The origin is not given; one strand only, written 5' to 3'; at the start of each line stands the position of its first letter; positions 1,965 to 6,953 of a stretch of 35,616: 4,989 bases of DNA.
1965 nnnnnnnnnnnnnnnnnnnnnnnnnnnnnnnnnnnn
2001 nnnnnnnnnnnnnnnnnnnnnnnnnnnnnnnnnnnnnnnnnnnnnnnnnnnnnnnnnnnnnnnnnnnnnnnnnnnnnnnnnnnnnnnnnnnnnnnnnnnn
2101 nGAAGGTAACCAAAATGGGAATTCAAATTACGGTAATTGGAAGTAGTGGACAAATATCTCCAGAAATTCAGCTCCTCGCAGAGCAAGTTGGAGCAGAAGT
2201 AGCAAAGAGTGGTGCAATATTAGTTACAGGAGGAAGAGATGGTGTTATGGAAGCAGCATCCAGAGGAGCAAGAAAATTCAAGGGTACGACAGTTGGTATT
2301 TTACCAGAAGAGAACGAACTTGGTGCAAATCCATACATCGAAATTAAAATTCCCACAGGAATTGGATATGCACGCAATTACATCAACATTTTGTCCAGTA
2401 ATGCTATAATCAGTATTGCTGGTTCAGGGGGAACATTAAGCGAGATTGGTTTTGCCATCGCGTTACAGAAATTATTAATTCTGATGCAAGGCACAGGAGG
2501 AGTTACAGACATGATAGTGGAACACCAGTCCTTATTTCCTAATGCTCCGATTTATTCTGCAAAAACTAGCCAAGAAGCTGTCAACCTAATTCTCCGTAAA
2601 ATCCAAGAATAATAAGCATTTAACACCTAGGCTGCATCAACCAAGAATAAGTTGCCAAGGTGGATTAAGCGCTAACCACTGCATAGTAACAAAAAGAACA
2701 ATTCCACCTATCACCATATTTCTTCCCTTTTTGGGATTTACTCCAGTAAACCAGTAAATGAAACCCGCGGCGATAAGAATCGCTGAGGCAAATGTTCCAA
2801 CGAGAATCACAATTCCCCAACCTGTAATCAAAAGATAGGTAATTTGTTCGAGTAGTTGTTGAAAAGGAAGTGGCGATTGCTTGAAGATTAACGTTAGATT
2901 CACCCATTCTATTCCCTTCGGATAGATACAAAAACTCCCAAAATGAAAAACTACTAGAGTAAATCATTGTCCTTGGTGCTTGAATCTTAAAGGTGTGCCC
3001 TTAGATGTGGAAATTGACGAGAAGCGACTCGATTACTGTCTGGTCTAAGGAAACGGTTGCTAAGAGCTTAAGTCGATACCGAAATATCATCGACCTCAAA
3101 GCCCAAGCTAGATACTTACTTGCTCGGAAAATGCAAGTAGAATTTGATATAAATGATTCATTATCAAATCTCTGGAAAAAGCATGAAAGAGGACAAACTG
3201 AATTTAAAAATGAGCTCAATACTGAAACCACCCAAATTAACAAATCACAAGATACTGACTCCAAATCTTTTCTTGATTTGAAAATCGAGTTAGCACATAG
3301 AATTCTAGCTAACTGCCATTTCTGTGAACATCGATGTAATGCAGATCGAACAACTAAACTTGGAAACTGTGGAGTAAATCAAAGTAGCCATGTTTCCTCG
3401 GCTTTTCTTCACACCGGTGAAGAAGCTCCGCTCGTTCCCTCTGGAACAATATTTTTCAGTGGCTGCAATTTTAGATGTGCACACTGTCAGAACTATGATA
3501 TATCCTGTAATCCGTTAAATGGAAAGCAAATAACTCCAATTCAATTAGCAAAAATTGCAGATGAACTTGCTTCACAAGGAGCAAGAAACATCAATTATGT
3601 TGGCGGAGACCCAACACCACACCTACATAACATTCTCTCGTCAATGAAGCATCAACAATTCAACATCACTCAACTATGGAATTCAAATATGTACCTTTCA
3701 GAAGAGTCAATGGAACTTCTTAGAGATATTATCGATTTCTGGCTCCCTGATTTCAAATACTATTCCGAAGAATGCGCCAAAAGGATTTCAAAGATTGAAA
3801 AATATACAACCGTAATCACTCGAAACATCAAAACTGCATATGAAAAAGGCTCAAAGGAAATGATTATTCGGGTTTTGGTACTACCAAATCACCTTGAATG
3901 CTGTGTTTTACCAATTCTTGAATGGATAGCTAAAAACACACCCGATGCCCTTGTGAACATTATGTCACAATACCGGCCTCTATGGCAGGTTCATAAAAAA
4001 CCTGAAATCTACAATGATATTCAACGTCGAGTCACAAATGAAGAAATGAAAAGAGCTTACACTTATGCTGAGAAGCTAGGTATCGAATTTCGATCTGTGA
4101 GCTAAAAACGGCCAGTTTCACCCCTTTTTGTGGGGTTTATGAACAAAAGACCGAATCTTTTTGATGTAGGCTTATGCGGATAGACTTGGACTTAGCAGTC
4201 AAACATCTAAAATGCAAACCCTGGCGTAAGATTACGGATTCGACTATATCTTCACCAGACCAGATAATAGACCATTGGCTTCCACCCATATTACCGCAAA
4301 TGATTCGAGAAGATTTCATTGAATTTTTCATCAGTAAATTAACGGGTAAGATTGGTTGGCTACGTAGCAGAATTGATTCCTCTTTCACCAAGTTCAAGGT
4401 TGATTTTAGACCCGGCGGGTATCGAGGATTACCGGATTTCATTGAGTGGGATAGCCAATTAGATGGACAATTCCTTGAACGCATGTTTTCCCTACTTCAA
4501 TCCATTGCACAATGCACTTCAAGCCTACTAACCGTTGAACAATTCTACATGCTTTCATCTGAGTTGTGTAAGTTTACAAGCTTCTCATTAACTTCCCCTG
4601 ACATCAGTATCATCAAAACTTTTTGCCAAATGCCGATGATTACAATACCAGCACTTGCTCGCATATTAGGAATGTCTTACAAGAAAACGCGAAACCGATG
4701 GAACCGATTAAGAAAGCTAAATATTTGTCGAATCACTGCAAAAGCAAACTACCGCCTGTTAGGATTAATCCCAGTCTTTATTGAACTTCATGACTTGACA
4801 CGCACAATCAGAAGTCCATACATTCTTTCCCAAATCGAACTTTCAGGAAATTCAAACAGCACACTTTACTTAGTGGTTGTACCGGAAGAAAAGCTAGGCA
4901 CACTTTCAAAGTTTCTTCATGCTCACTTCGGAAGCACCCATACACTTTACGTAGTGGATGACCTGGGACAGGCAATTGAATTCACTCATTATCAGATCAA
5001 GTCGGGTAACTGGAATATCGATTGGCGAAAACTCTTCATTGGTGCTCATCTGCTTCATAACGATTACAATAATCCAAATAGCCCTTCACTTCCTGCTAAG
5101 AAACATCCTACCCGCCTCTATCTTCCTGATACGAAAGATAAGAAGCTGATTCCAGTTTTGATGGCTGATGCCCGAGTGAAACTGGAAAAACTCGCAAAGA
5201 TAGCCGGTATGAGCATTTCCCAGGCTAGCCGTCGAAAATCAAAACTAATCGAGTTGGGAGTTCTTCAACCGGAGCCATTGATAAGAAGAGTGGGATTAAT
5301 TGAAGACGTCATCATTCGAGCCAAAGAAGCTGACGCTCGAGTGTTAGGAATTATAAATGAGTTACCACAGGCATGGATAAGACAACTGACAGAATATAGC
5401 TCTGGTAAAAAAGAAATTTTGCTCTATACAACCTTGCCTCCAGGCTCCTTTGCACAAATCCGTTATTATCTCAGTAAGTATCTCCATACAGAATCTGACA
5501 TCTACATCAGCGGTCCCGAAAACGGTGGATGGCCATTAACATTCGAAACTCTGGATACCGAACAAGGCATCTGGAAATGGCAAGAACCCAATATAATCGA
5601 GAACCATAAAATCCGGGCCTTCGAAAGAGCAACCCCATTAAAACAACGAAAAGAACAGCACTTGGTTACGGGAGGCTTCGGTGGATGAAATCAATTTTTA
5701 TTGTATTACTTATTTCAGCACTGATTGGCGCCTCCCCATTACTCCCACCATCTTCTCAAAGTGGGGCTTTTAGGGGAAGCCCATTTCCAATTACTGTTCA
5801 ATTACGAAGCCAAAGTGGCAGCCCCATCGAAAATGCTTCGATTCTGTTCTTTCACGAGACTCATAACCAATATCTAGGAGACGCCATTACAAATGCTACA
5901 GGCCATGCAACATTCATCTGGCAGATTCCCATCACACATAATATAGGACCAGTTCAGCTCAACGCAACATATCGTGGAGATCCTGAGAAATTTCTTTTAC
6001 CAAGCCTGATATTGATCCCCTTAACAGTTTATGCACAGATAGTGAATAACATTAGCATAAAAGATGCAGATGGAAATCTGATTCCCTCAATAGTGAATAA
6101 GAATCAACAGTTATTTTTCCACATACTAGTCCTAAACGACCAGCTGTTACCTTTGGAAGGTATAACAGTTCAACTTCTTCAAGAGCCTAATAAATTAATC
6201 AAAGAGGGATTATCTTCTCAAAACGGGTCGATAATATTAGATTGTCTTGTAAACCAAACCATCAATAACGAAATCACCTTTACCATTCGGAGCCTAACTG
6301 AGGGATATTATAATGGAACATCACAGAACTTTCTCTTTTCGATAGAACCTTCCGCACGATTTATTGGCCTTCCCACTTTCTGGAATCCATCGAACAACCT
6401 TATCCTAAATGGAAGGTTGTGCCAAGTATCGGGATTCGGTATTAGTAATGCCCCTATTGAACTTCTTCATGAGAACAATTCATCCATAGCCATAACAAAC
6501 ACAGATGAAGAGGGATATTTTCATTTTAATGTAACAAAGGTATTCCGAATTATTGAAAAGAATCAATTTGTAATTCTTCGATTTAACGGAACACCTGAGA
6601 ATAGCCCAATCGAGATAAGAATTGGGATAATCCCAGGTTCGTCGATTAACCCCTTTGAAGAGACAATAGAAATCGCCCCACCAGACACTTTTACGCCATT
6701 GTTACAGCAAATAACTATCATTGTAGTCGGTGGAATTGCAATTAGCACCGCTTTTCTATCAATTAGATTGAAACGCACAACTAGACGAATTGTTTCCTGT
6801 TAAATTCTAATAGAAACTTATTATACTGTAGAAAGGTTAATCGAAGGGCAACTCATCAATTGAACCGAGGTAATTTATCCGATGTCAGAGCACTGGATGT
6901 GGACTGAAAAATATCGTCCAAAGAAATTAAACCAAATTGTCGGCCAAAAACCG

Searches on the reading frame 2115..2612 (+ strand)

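Call 12: search_protein_families(library=pfam, proteins=[window:2115-2612:+], max_evalue=0.0001)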
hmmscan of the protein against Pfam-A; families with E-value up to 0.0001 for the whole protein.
window:2115-2612:+ (165 aa): 2 families
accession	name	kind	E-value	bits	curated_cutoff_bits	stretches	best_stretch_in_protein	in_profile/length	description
PF18306.6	LDcluster4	-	3.8e-42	143.9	26.3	1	3-152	2-147/151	SLOG cluster4 family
PF18171.6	LSDAT_prok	-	1.9e-05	24.5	25.4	0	95-139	124-168/195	SLOG in TRPM, prokaryote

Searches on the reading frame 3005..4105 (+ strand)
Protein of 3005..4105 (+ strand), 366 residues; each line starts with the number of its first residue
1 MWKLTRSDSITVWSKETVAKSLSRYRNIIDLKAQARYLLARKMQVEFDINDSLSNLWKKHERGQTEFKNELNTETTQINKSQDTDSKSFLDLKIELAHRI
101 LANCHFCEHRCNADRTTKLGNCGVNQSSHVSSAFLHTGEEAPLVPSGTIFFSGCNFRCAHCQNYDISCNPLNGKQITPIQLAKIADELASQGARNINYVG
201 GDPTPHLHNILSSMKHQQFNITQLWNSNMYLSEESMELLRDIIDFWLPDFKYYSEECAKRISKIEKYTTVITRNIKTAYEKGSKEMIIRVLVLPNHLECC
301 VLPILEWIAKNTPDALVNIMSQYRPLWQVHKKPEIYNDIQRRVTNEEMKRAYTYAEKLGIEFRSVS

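Call 12: search_protein_families(library=pfam, proteins=[window:3005-4105:+], max_evalue=0.0001)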
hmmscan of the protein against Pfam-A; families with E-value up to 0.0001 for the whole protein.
window:3005-4105:+ (366 aa): 2 families
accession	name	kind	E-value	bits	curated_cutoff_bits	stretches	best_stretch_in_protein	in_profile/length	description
PF04055.27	Radical_SAM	-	4.3e-17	63.2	29.5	1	149-308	2-166/166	Radical SAM superfamily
PF13353.11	Fer4_12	-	1.6e-08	35.4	22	1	148-237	9-99/137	4Fe-4S single cluster domain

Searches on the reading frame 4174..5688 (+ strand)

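Call 12: search_protein_families(library=pfam, proteins=[window:4174-5688:+], max_evalue=0.0001)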
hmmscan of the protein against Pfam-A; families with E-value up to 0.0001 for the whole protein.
window:4174-5688:+ (504 aa): 2 families
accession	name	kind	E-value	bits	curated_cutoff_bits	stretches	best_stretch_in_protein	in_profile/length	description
PF13404.12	HTH_AsnC-type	-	4.9e-10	39.5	27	1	319-358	2-41/42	AsnC-type helix-turn-helix domain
PF13412.12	HTH_24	-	2e-06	27.7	21.9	0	319-364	2-47/48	Winged helix-turn-helix DNA-binding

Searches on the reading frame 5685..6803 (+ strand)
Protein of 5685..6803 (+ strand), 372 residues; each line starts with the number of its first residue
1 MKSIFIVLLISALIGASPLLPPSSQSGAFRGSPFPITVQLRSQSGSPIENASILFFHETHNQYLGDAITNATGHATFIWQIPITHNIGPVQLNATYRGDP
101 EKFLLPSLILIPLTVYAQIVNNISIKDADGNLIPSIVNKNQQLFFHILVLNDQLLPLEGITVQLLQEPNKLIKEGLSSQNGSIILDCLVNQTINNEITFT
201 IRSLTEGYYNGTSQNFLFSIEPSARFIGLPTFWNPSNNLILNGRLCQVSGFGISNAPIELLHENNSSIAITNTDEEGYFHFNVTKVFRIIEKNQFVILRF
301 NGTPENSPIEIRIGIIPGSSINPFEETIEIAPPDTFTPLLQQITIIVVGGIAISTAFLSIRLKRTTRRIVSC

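Call 12: search_protein_families(library=pfam, proteins=[window:5685-6803:+], max_evalue=0.0001)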
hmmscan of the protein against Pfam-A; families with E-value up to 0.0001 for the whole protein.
window:5685-6803:+ (372 aa): 3 families
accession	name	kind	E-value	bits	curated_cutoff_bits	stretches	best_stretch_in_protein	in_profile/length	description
PF11974.14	bMG3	-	8e-10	39.1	34.9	0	253-285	28-60/103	Bacterial alpha-2-macroglobulin MG3 domain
PF13620.12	CarboxypepD_reg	-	4.2e-08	33.9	32.3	0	36-77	2-42/82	Carboxypeptidase regulatory-like domain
PF17789.7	MG4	-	7.5e-06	26.5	24.7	0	30-93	12-72/95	Macroglobulin domain MG4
